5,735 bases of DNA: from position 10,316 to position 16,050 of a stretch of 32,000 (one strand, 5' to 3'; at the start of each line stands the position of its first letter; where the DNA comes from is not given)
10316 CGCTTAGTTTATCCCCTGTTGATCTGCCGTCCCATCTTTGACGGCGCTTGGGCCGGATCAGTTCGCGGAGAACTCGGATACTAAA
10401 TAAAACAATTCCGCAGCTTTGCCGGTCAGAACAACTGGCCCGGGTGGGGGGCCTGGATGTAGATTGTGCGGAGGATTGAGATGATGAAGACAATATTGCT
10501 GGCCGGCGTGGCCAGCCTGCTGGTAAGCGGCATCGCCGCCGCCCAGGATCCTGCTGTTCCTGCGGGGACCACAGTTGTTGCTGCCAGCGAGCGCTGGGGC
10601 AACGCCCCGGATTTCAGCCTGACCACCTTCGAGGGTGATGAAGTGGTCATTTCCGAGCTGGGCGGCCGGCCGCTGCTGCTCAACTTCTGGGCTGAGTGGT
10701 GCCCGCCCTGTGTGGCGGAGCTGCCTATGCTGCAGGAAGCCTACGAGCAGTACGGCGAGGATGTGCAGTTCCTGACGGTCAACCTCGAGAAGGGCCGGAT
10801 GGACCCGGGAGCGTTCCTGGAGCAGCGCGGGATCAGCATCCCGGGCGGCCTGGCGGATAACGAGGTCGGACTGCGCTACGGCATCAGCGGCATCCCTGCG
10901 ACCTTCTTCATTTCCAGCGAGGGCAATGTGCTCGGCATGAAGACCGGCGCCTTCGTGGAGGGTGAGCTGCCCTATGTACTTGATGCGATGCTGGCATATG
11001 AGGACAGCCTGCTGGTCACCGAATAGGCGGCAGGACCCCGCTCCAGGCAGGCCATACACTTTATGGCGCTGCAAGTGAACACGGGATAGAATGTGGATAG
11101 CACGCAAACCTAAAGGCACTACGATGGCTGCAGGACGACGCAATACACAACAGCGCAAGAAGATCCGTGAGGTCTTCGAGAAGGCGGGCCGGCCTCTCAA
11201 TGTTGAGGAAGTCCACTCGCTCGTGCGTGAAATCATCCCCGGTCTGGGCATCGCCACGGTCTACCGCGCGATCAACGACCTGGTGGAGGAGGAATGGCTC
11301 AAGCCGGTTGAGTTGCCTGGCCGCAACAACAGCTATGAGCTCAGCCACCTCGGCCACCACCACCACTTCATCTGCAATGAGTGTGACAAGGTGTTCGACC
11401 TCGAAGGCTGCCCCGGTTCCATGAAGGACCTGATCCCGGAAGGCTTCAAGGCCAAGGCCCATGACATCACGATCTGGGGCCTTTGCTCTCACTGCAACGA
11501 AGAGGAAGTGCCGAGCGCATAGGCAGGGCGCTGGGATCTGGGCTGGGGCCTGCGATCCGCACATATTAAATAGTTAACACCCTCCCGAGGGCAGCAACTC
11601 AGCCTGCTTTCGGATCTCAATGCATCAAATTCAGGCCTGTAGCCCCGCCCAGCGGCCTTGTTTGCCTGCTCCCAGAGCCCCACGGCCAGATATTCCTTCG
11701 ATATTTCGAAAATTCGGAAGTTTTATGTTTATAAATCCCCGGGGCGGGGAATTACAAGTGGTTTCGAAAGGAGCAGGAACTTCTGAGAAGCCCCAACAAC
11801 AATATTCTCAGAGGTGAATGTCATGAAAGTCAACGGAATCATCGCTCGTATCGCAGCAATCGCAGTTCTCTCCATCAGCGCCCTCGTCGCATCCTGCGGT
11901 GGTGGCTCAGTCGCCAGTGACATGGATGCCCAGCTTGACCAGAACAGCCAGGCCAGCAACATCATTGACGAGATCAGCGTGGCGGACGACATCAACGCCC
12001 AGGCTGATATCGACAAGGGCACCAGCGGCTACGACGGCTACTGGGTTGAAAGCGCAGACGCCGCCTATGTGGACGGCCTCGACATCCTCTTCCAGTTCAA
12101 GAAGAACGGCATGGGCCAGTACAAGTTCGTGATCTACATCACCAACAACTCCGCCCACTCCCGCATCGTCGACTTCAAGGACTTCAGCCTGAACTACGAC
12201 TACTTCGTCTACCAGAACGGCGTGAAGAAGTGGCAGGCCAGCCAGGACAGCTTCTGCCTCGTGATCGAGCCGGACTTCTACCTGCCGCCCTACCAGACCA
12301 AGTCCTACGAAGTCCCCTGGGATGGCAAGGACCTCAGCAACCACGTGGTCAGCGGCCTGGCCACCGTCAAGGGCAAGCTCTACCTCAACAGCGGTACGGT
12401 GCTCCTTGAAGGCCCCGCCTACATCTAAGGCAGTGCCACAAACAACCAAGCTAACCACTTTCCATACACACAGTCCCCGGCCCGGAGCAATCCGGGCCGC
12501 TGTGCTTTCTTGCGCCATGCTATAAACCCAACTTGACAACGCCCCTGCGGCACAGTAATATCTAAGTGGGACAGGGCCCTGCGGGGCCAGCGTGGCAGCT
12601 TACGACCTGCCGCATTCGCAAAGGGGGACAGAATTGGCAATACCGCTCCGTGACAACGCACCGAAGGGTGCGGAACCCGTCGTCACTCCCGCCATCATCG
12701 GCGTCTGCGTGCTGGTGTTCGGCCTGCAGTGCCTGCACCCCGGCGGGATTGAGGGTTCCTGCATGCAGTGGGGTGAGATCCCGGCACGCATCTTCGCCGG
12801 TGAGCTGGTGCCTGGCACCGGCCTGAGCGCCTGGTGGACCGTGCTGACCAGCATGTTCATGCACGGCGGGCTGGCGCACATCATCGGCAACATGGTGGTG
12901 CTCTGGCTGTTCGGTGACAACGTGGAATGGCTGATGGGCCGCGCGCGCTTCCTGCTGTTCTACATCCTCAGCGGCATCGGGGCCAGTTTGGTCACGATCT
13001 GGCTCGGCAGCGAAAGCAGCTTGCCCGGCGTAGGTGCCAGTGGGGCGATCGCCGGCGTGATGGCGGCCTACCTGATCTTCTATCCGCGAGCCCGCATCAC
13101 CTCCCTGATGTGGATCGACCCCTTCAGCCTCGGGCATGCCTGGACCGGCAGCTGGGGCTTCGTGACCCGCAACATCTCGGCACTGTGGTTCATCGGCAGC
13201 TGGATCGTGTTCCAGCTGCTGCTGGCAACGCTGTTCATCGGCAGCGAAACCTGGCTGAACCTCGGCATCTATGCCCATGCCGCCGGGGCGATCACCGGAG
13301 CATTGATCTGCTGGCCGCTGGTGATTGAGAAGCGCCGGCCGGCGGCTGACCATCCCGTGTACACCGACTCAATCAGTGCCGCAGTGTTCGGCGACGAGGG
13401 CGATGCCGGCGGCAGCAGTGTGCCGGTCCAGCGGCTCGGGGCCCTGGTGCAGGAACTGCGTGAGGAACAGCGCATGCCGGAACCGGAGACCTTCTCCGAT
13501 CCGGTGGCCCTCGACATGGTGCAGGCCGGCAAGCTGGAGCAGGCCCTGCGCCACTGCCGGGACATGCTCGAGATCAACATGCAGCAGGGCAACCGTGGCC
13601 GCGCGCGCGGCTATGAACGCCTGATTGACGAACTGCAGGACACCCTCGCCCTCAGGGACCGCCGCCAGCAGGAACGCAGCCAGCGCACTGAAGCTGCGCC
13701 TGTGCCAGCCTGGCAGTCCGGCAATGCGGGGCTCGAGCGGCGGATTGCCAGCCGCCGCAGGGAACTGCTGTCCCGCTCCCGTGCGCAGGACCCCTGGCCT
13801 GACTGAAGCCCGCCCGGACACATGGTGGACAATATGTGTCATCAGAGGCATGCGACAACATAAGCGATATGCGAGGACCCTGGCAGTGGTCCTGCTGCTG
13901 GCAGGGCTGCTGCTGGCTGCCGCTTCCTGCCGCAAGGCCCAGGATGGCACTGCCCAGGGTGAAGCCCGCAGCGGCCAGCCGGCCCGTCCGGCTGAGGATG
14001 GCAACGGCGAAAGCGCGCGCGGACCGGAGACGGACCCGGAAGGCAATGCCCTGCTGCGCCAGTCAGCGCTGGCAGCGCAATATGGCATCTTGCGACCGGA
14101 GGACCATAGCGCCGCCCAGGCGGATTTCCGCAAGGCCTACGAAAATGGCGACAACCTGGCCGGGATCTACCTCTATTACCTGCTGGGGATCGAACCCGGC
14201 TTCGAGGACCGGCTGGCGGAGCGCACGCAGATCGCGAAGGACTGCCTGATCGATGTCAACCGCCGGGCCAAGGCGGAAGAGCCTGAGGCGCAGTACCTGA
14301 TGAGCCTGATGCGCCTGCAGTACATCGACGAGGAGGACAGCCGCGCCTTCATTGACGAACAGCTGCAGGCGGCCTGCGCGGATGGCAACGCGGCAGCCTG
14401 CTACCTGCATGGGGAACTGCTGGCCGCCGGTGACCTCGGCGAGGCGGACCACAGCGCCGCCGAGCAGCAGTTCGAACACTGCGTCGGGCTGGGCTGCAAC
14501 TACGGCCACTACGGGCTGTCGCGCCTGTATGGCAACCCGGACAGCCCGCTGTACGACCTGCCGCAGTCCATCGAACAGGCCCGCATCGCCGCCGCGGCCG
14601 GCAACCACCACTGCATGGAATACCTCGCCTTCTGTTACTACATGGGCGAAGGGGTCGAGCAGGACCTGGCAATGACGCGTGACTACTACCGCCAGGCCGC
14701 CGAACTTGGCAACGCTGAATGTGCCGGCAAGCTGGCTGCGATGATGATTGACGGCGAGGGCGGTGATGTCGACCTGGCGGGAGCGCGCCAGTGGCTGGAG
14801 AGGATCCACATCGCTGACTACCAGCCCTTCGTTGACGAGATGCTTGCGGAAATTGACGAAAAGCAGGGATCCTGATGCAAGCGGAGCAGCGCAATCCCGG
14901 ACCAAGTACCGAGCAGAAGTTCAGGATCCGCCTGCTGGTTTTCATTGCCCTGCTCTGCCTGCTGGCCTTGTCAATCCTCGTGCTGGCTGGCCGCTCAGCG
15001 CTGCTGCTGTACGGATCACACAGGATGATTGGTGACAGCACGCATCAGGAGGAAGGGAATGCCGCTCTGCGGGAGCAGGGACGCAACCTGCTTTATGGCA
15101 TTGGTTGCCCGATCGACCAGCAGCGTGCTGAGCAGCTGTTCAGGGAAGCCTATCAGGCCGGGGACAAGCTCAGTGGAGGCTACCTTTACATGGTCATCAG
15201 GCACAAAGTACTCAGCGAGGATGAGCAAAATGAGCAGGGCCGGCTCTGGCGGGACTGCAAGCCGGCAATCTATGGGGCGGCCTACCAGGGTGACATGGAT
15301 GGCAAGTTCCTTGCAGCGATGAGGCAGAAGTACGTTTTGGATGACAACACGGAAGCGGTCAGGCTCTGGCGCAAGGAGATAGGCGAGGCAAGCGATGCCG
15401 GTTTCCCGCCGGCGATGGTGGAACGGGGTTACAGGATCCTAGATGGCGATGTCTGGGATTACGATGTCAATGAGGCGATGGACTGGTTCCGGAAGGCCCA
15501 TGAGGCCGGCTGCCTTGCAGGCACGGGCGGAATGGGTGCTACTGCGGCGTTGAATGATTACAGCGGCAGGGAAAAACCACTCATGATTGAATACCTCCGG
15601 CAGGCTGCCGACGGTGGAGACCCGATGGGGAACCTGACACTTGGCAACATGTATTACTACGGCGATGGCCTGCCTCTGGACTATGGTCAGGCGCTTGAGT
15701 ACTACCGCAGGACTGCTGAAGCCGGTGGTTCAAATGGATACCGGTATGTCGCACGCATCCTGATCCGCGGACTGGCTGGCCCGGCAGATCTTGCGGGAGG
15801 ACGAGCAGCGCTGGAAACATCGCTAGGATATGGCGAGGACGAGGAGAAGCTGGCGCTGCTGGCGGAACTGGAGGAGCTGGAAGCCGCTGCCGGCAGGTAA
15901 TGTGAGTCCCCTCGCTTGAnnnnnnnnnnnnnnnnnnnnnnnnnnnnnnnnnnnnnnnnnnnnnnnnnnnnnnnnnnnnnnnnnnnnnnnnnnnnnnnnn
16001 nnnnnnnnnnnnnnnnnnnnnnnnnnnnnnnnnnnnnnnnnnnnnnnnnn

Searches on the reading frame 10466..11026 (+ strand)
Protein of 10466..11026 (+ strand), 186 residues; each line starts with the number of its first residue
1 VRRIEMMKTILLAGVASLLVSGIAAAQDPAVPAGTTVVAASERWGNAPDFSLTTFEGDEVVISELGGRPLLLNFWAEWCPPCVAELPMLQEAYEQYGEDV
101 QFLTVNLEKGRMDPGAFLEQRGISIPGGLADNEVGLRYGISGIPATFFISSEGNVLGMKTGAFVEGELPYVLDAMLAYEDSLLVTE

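Call 13: search_protein_families(library=pfam, proteins=[window:10466-11026:+], max_evalue=0.001)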
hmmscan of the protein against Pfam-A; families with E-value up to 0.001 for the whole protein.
window:10466-11026:+ (186 aa): 6 families
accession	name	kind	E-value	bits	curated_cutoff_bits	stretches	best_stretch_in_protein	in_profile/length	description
PF00578.27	AhpC-TSA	-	2e-17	63.7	26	1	46-155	4-121/124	AhpC/TSA family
PF08534.16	Redoxin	-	4.3e-16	59.5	26.6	1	47-165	6-138/148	Redoxin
PF00085.26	Thioredoxin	-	2.3e-09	37.6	23.5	1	68-109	19-60/103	Thioredoxin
PF13905.12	Thioredoxin_8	-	8.7e-09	36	27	1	67-155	1-94/94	Thioredoxin-like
PF13098.12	Thioredoxin_2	-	3.7e-07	30.9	27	1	66-162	4-94/104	Thioredoxin-like domain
PF00837.23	T4_deiodinase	-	8.7e-06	25.6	27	1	45-113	77-148/237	Iodothyronine deiodinase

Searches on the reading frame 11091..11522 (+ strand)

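Call 13: search_protein_families(library=pfam, proteins=[window:11091-11522:+], max_evalue=0.001)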
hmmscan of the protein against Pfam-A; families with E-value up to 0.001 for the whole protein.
window:11091-11522:+ (143 aa): 1 family
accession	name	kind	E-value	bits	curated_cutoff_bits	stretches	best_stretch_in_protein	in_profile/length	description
PF01475.25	FUR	-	2.2e-22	79.9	23.1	1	14-128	2-120/121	Ferric uptake regulator family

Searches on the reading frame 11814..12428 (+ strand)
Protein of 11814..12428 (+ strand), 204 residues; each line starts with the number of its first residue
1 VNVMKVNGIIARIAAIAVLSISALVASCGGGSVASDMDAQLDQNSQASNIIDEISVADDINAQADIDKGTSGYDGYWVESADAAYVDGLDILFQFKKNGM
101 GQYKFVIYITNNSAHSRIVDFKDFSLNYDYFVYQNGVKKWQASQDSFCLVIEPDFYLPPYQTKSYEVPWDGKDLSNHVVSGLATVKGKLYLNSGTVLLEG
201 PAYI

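Call 13: search_protein_families(library=pfam, proteins=[window:11814-12428:+], max_evalue=0.001)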
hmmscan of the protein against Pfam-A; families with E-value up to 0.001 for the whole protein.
window:11814-12428:+ (204 aa): 1 family
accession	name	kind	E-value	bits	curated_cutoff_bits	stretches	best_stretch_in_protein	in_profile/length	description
PF12690.13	BsuPI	-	9e-05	22.8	22.9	1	101-175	12-82/101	Intracellular proteinase inhibitor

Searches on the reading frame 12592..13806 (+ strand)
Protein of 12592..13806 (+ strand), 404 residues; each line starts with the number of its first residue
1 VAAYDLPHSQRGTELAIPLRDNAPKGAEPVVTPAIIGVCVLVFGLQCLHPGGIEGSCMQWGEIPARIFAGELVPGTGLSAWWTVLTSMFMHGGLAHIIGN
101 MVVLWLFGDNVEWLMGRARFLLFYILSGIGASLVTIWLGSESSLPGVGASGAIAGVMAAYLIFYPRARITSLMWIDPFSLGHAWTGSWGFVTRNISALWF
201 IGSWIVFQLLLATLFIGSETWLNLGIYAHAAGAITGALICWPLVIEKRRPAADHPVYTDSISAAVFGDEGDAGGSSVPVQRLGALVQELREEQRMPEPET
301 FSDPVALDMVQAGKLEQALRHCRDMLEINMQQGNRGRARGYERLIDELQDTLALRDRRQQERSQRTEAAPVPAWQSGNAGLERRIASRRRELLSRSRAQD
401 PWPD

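Call 13: search_protein_families(library=pfam, proteins=[window:12592-13806:+], max_evalue=0.001)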
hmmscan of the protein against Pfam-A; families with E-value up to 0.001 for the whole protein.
window:12592-13806:+ (404 aa): 1 family
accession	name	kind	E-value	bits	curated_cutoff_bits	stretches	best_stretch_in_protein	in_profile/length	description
PF01694.28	Rhomboid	-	6.1e-28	98.3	22.6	1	80-243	3-140/143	Rhomboid domain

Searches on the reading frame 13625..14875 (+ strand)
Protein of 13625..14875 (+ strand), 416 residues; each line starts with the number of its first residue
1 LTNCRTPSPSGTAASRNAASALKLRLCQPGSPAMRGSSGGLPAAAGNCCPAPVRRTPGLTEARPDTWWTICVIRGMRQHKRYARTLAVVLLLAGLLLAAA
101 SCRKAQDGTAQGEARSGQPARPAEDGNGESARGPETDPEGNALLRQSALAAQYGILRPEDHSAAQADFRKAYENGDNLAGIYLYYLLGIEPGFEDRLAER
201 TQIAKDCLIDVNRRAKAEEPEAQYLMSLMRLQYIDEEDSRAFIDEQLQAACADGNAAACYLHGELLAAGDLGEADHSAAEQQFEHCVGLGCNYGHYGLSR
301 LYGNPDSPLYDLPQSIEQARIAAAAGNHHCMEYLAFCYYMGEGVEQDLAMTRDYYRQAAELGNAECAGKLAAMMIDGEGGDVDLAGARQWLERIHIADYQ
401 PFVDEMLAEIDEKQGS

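Call 13: search_protein_families(library=pfam, proteins=[window:13625-14875:+], max_evalue=0.001)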
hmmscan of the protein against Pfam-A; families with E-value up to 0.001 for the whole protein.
window:13625-14875:+ (416 aa): 1 family
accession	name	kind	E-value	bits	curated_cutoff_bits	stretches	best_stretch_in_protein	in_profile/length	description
PF08238.18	Sel1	-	4.7e-06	27.4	30.7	1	330-363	3-36/36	Sel1 repeat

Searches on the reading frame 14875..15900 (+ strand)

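Call 13: search_protein_families(library=pfam, proteins=[window:14875-15900:+], max_evalue=0.001)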
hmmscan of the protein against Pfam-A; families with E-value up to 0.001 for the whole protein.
window:14875-15900:+ (341 aa): 1 family
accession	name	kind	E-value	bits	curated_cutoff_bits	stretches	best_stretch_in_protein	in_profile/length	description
PF08238.18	Sel1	-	1.5e-13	51.1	30.7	1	256-284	7-35/36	Sel1 repeat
